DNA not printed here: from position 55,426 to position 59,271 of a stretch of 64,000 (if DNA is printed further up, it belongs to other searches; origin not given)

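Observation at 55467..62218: dnaA and dnaN separated by a 6.7-kb interval holding a three-gene cassette of secreted, cysteine-rich proteins of unknown function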

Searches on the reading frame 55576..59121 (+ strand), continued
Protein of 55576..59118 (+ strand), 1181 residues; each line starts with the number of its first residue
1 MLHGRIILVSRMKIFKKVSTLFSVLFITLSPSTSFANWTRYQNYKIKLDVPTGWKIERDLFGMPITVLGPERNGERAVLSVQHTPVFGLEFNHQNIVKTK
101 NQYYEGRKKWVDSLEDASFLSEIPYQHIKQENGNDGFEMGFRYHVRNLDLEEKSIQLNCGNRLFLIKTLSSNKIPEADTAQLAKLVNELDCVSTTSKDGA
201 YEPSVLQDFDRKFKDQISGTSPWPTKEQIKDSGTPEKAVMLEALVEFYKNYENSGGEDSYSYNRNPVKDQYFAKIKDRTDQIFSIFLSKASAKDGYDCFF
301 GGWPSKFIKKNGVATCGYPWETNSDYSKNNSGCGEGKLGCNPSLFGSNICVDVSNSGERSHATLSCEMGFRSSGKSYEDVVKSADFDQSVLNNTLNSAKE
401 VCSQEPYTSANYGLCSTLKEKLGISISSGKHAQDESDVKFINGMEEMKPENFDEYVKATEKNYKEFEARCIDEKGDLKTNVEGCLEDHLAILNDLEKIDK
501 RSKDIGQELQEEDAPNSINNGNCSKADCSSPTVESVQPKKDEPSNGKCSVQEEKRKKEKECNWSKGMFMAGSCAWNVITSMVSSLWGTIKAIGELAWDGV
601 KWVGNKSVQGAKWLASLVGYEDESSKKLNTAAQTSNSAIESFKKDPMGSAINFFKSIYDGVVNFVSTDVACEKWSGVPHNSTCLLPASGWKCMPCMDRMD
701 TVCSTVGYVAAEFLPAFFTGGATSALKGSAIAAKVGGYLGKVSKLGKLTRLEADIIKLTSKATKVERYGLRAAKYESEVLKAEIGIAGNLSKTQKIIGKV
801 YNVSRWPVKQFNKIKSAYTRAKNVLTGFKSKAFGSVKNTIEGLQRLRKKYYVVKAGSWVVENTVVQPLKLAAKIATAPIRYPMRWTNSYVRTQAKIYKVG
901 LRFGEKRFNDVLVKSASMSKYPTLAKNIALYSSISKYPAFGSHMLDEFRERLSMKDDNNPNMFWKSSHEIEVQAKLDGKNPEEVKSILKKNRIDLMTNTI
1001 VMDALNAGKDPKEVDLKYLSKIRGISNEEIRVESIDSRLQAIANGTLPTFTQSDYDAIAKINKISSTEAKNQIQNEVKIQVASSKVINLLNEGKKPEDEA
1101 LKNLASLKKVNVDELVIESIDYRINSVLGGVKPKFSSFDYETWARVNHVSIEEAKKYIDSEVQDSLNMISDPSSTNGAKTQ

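Call 55: find_encoding_contigs(protein=P0066, flank=10000, max_places=2)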
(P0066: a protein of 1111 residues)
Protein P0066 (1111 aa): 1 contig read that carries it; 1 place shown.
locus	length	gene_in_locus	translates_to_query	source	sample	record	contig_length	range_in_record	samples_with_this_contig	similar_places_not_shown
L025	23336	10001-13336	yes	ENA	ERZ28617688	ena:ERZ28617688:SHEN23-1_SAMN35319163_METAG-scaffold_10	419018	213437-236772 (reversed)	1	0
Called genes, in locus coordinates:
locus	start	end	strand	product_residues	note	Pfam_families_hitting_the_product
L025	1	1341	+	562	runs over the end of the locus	PF01514:YscJ_FliF, PF08345:YscJ_FliF_C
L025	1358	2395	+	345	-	PF03448:MgtE_N (faint), PF14842:FliG_N, PF14841:FliG_M, PF01706:FliG_C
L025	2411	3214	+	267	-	-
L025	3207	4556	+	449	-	PF00006:ATP-synt_ab, PF18269:T3SS_ATPase_C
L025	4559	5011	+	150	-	PF02050:FliJ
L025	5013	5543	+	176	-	-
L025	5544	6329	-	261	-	-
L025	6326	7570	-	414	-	-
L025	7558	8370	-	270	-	PF16811:TAtT (weak)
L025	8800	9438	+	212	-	-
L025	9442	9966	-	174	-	-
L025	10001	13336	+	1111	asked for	-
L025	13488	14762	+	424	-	PF02120:Flg_hook (weak)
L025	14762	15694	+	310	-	PF03963:FlgD, PF13861:FLgD_tudor, PF13860:FlgD_ig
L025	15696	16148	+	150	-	PF12611:Flagellar_put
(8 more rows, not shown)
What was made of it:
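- One relative sits inside a flagellar gene cluster (call 55).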

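Call 57: search_protein_families(library=pfam, alignment_id=A4, max_evalue=0.001)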
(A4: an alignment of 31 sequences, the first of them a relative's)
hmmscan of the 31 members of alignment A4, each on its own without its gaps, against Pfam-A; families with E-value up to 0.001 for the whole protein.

A. member 1, P0050 (1616 aa): 0 families

B. families by the number of members that match (of 31 scanned): 6 families
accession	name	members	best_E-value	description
PF02661.23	Fic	8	3e-09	Fic/DOC family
PF25816.1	RamC_N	2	2.8e-21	RamC, N-terminal domain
PF22923.1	KIF2A-like_1st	1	2.3e-08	Kinesin-like protein KIF2A-like, N-terminal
PF00454.33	PI3_PI4_kinase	1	2.8e-07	Phosphatidylinositol 3- and 4-kinase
PF18626.7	Gln_deamidase_2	1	4.9e-07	Glutaminase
PF10267.14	Tmemb_cc2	1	0.00057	Predicted transmembrane and coiled-coil 2 protein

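Call 58: find_encoding_contigs(protein=P0200, flank=8000, max_places=1)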
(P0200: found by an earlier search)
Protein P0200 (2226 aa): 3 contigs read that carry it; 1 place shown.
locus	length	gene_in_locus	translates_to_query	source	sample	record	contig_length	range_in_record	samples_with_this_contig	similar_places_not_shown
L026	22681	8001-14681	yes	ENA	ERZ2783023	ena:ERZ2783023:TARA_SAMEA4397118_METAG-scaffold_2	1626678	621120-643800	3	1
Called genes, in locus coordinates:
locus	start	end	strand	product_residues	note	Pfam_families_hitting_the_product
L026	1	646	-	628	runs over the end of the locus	PF16177:ACAS_N, PF00501:AMP-binding, PF13193:AMP-binding_C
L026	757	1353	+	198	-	PF00578:AhpC-TSA, PF08534:Redoxin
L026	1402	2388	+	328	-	PF04055:Radical_SAM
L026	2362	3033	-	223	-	PF03009:GDPD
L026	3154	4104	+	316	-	PF01536:SAM_decarbox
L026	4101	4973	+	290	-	PF17284:Spermine_synt_N, PF01564:Spermine_synth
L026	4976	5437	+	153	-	PF01878:EVE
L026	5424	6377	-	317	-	-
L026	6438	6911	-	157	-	PF00210:Ferritin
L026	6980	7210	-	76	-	PF04324:Fer2_BFD (weak)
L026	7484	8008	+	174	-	-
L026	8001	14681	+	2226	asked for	PF02661:Fic (faint)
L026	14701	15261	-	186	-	-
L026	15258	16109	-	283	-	-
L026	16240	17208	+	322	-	PF04264:YceI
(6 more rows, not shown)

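Call 59: find_encoding_contigs(protein=P0136, flank=8000, max_places=1)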
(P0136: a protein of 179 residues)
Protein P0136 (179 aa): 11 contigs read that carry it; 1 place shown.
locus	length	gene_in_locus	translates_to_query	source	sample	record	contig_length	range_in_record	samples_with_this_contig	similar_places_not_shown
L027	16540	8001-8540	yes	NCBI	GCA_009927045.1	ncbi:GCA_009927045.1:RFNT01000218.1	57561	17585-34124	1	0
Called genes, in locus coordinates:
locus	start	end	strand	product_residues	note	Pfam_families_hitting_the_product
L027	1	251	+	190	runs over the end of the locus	-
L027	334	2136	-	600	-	PF00009:GTP_EFTU, PF09107:WHD_3rd_SelB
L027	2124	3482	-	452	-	PF03841:SelA, PF01041:DegT_DnrJ_EryC1 (faint), PF01212:Beta_elim_lyase (weak)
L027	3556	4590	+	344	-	PF00586:AIRS, PF02769:AIRS_C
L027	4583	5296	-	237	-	-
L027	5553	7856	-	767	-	PF02661:Fic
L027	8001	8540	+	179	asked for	-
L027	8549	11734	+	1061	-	PF14083:PGDYG (faint)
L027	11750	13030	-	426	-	PF13442:Cytochrome_CBB3 (faint)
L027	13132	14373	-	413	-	-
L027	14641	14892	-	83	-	-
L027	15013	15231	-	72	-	-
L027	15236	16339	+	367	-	-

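Call 60: find_encoding_contigs(protein=P0062, flank=8000, max_places=1)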
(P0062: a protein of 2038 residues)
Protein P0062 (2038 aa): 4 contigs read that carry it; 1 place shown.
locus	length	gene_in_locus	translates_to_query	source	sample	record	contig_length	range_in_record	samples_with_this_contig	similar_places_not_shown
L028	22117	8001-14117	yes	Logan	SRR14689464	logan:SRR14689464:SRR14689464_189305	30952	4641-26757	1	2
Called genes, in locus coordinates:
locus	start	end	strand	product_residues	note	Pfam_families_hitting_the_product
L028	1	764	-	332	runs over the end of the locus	PF01728:FtsJ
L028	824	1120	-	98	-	-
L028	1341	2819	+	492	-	-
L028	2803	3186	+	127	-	PF03692:CxxCxxCC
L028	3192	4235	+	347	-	PF00586:AIRS, PF02769:AIRS_C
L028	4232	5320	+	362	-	PF00581:Rhodanese, PF26341:AAA_SelU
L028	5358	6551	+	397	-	PF13173:AAA_14, PF13635:DUF4143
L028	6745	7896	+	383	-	-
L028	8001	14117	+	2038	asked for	PF22923:KIF2A-like_1st (faint)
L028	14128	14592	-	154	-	PF01467:CTP_transf_like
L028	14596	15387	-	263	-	-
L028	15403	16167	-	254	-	PF20260:PUA_4, PF04452:Methyltrans_RNA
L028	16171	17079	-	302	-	PF06325:PrmA, PF13489:Methyltransf_23 (weak), PF13649:Methyltransf_25 (weak), PF13847:Methyltransf_31 (weak)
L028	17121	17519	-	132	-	-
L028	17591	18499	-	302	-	PF01479:S4, PF00849:PseudoU_synth_2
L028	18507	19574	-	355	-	PF02683:DsbD_TM, PF13386:DsbD_2, PF03190:Thioredox_DsbH, PF00085:Thioredoxin, PF13899:Thioredoxin_7, PF13098:Thioredoxin_2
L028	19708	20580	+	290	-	PF20560:MotA_N, PF01618:MotA_ExbB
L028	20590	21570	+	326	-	PF13677:MotB_plug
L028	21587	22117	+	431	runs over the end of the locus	-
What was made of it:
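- Homologous gene pairs occur far from dnaA in other genomes (calls 55, 58-60).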

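Call 72: search_protein_families(library=pfam, proteins=[P0111, P0113, P0120, P0130, P0139, P0146, P0156, P0161, P0165, P0172], max_evalue=0.001)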
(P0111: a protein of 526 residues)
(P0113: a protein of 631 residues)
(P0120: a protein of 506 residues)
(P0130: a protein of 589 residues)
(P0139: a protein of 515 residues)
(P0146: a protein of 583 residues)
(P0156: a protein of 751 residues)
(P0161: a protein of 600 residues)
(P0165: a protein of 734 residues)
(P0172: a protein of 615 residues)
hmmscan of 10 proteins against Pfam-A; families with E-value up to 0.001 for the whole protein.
P0111 (526 aa): 1 family
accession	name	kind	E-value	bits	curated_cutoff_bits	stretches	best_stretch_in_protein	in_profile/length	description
PF07737.17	ATLF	-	4.8e-06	26.9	27.4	1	320-503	24-192/193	Anthrax toxin lethal factor, N- and C-terminal domain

P0113 (631 aa): 0 families

P0120 (506 aa): 1 family
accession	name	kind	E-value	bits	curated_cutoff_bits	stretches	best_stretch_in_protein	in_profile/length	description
PF07737.17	ATLF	-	2.8e-09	37.4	27.4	1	311-494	25-191/193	Anthrax toxin lethal factor, N- and C-terminal domain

P0130 (589 aa): 1 family
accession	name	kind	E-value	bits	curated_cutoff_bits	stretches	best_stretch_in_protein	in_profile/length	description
PF07737.17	ATLF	-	2.7e-08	34.2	27.4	1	470-572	99-192/193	Anthrax toxin lethal factor, N- and C-terminal domain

P0139 (515 aa): 0 families

P0146 (583 aa): 0 families

P0156 (751 aa): 1 family
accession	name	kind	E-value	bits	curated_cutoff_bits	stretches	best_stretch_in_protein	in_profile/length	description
PF07737.17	ATLF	-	1.5e-10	41.6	27.4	1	294-484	18-193/193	Anthrax toxin lethal factor, N- and C-terminal domain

P0161 (600 aa): 0 families

P0165 (734 aa): 1 family
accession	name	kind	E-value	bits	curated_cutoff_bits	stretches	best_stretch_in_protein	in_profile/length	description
PF07737.17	ATLF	-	9.3e-12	45.5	27.4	1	285-474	14-191/193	Anthrax toxin lethal factor, N- and C-terminal domain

P0172 (615 aa): 1 family
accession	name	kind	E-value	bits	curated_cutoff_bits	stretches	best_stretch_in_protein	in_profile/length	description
PF13645.11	YkuD_2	-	1.2e-28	100.1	27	1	391-518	5-125/169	L,D-transpeptidase catalytic domain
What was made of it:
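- Of 10 proteins with only module B, 5 have ATLF and 1 has YkuD_2 (call 72). Those are enzymes that act on targets inside other cells (calls 57, 72).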

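Call 73: search_protein_families(library=pfam, proteins=[P0094, P0096, P0098, P0102, P0103, P0104, P0106, P0108, P0112, P0114], max_evalue=0.001)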
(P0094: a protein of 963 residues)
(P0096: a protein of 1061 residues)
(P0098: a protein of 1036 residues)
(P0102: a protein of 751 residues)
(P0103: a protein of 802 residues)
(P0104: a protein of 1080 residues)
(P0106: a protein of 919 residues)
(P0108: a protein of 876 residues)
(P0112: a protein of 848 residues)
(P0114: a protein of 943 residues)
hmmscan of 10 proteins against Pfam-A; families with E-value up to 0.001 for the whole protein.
P0094 (963 aa): 0 families

P0096 (1061 aa): 1 family
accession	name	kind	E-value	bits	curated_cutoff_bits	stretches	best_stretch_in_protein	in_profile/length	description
PF14083.11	PGDYG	-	4.1e-07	30.7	27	1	764-855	3-101/102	PGDYG protein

P0098 (1036 aa): 0 families

P0102 (751 aa): 0 families

P0103 (802 aa): 0 families

P0104 (1080 aa): 0 families

P0106 (919 aa): 0 families

P0108 (876 aa): 0 families

P0112 (848 aa): 0 families

P0114 (943 aa): 0 families

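Call 77: find_encoding_contigs(protein=P0001, flank=10000, max_places=1)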
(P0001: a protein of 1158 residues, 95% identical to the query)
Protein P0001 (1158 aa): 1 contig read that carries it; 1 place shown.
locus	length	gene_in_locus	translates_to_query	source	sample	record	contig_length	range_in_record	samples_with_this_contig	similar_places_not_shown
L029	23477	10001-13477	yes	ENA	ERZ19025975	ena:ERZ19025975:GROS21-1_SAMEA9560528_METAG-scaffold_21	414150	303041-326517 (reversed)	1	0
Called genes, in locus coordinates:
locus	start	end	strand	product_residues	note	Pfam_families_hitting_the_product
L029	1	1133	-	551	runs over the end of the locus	PF01642:MM_CoA_mutase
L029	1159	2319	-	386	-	PF02771:Acyl-CoA_dh_N, PF02770:Acyl-CoA_dh_M, PF00441:Acyl-CoA_dh_1, PF08028:Acyl-CoA_dh_2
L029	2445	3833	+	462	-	PF13231:PMT_2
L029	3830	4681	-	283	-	PF02737:3HCDH_N, PF03435:Sacchrp_dh_NADP (weak), PF00725:3HCDH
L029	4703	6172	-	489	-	PF10396:TrmE_N, PF12631:MnmE_helical, PF00350:Dynamin_N (faint), PF01926:MMR_HSR1, PF02421:FeoB_N (weak)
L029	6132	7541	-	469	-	PF14849:YidC_periplas, PF02096:60KD_IMP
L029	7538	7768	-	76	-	PF01809:YidD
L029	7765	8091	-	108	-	PF00825:Ribonuclease_P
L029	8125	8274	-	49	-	PF00468:Ribosomal_L34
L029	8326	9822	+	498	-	PF00308:Bac_DnaA, PF13191:AAA_16 (faint), PF00004:AAA, PF01695:IstB_IS21 (weak), PF13401:AAA_22 (faint), PF22688:Hda_lid (faint), PF08299:Bac_DnaA_C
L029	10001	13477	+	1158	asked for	-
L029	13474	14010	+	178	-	-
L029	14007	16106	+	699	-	-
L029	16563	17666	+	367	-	PF00712:DNA_pol3_beta, PF02767:DNA_pol3_beta_2, PF02768:DNA_pol3_beta_3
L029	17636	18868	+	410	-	PF02463:SMC_N, PF13175:AAA_15, PF13476:AAA_23 (weak), PF13304:AAA_21 (weak)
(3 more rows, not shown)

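Call 82: find_encoding_contigs(protein=P0002, flank=10000, max_places=1)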
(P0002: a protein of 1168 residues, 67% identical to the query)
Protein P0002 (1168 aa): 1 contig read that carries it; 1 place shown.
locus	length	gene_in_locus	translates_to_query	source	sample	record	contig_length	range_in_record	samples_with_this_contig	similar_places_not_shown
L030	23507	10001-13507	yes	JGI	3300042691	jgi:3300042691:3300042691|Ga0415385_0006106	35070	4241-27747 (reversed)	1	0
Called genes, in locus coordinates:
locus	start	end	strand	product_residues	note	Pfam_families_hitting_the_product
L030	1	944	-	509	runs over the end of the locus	PF04851:ResIII (weak), PF00270:DEAD, PF00271:Helicase_C, PF16124:RecQ_Zn_bind, PF00570:HRDC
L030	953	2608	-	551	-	PF01642:MM_CoA_mutase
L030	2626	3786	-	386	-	PF02771:Acyl-CoA_dh_N, PF02770:Acyl-CoA_dh_M, PF00441:Acyl-CoA_dh_1, PF08028:Acyl-CoA_dh_2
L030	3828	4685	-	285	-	PF02737:3HCDH_N, PF00725:3HCDH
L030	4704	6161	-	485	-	PF10396:TrmE_N, PF12631:MnmE_helical, PF01926:MMR_HSR1, PF02421:FeoB_N (weak)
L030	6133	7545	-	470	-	PF14849:YidC_periplas, PF02096:60KD_IMP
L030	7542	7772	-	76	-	PF01809:YidD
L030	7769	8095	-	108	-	PF00825:Ribonuclease_P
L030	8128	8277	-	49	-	PF00468:Ribosomal_L34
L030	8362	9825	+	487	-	PF00308:Bac_DnaA, PF13191:AAA_16 (faint), PF00004:AAA, PF01637:ATPase_2 (faint), PF01695:IstB_IS21 (weak), PF13401:AAA_22 (faint), PF22688:Hda_lid (faint), PF08299:Bac_DnaA_C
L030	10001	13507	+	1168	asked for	-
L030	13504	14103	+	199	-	-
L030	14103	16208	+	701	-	-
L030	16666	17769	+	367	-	PF00712:DNA_pol3_beta, PF02767:DNA_pol3_beta_2, PF02768:DNA_pol3_beta_3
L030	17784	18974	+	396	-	PF02463:SMC_N, PF13175:AAA_15, PF13476:AAA_23 (weak), PF13304:AAA_21 (faint)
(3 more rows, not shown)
